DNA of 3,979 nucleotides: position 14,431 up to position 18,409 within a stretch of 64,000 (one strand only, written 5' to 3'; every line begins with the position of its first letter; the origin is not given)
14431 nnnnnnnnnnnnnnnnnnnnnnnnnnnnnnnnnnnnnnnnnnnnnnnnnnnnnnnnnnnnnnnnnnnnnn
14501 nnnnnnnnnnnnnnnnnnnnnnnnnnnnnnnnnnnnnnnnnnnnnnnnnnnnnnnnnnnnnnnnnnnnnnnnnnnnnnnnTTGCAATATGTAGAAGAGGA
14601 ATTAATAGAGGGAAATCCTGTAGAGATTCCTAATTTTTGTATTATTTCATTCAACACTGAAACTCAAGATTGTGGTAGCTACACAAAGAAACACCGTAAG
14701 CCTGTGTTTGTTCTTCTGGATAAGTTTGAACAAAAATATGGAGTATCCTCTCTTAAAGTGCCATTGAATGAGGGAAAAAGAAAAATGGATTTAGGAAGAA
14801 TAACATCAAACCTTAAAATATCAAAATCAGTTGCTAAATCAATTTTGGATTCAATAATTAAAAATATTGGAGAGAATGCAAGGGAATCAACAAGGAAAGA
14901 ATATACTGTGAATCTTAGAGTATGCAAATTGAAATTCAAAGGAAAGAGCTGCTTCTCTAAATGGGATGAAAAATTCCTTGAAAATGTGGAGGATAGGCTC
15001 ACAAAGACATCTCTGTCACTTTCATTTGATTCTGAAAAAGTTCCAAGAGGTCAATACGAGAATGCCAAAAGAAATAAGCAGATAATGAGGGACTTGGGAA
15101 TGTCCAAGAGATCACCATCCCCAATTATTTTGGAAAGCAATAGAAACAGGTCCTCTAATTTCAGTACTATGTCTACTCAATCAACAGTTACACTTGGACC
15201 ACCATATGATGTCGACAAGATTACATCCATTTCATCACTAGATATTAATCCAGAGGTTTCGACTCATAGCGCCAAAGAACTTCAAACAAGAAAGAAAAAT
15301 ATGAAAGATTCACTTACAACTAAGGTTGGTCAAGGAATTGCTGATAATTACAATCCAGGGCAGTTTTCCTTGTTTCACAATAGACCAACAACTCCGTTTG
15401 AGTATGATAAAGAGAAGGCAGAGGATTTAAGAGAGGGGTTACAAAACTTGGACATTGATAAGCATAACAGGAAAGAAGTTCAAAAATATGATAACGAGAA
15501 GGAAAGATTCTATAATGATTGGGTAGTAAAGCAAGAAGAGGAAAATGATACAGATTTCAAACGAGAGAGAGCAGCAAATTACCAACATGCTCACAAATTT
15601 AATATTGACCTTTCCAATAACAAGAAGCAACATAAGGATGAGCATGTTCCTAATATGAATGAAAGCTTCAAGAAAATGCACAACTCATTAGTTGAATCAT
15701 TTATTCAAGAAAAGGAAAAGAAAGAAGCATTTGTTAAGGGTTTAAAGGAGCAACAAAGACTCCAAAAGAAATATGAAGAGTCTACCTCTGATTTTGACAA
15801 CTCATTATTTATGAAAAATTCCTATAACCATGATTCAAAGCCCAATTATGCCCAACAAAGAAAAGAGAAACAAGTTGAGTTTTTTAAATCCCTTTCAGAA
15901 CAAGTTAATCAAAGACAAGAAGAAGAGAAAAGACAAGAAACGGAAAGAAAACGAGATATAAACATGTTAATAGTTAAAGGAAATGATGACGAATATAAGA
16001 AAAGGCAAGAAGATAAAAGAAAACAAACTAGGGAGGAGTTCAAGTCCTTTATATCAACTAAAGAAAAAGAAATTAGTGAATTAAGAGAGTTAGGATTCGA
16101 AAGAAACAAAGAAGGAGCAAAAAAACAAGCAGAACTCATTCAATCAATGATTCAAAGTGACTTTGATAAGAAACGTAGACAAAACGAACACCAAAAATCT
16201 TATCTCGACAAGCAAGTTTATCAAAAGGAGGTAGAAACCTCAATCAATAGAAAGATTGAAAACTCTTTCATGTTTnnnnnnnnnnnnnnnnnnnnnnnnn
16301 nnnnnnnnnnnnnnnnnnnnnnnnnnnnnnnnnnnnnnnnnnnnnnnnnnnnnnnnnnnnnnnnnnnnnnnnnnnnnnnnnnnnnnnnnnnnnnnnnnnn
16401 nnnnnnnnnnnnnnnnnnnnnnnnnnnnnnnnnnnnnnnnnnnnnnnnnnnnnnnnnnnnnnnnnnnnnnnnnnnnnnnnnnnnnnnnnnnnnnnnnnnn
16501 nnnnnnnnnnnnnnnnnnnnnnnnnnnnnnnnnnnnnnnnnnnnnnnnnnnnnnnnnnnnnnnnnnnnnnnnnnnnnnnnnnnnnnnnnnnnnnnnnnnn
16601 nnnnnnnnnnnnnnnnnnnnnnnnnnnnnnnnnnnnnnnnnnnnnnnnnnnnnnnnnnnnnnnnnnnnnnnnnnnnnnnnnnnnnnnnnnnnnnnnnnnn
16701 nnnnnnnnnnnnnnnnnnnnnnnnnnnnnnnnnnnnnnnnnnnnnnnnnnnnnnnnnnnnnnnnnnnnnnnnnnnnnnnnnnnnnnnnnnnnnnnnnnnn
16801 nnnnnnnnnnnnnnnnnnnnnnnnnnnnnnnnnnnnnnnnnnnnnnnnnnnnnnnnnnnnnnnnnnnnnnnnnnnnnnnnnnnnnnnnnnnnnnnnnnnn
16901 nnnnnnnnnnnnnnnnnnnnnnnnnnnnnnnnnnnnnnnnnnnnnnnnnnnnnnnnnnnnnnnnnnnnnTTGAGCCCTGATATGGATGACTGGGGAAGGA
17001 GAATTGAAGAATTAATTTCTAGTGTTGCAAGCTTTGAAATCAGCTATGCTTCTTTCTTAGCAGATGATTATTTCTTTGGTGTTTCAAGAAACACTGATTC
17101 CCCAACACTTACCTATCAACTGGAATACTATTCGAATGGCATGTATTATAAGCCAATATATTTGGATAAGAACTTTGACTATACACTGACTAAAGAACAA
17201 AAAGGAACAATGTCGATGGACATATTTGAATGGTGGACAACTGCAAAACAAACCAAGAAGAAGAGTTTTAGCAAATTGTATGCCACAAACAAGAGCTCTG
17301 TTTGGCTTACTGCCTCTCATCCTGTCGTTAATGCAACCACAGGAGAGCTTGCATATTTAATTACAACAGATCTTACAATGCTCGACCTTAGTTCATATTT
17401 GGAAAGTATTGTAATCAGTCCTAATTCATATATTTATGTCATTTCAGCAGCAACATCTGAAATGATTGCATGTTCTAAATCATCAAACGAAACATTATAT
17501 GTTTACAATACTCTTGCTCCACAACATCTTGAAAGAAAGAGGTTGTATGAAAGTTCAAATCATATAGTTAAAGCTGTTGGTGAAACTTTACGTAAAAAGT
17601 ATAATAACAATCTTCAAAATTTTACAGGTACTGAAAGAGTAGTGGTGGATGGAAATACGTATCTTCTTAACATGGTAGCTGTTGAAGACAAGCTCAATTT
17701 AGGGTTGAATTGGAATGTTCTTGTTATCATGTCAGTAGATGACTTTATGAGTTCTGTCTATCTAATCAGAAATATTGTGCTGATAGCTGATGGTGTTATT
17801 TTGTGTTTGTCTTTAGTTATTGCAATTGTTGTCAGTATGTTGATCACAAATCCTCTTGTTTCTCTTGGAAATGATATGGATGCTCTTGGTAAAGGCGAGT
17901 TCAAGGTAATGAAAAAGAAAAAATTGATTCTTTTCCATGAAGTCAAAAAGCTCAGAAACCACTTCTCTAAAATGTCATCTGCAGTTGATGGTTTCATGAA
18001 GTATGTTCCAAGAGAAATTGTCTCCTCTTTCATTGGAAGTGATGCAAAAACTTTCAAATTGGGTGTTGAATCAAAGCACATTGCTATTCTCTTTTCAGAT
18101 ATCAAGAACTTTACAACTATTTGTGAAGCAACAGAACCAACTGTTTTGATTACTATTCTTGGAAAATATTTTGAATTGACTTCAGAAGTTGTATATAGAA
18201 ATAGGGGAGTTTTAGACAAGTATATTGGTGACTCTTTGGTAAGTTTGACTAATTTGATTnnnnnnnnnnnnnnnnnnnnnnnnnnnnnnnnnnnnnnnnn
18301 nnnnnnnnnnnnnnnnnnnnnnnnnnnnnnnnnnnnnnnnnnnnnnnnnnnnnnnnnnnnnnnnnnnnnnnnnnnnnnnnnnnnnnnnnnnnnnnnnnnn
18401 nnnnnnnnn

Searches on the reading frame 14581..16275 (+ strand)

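Call 59: search_protein_families(library=pfam, proteins=[window:14581-16275:+], max_evalue=0.001)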
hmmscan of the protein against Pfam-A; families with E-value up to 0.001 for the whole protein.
window:14581-16275:+ (565 aa): 1 family
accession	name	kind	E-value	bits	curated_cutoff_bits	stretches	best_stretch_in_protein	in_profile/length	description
PF14908.11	HU-CCDC81_euk_1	-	1.1e-08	35.5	26.1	1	2-56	33-88/89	CCDC81 eukaryotic HU domain 1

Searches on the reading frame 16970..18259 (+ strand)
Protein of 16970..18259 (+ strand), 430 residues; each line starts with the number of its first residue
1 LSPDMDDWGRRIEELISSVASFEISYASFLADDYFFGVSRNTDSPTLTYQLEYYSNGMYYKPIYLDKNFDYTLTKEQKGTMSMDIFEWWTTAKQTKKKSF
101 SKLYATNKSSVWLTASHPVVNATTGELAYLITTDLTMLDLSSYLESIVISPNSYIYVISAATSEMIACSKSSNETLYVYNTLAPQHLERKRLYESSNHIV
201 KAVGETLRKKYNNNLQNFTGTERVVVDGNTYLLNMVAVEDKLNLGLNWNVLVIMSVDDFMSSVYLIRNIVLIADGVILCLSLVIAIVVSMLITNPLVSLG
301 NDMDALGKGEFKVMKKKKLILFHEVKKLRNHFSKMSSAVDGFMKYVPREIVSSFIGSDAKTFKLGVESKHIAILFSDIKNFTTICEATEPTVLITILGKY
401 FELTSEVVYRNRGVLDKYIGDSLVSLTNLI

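Call 59: search_protein_families(library=pfam, proteins=[window:16970-18259:+], max_evalue=0.001)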
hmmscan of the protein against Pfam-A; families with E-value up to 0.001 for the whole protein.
window:16970-18259:+ (430 aa): 2 families
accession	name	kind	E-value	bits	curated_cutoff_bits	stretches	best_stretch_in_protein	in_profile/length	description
PF00211.25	Guanylate_cyc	-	2.9e-05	24.2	21.9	1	369-422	7-60/183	Adenylate and Guanylate cyclase catalytic domain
PF22673.2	MCP-like_PDC_1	-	0.00022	22.1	27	1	52-140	23-111/113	Methyl-accepting chemotaxis protein-like, first PDC sensor domain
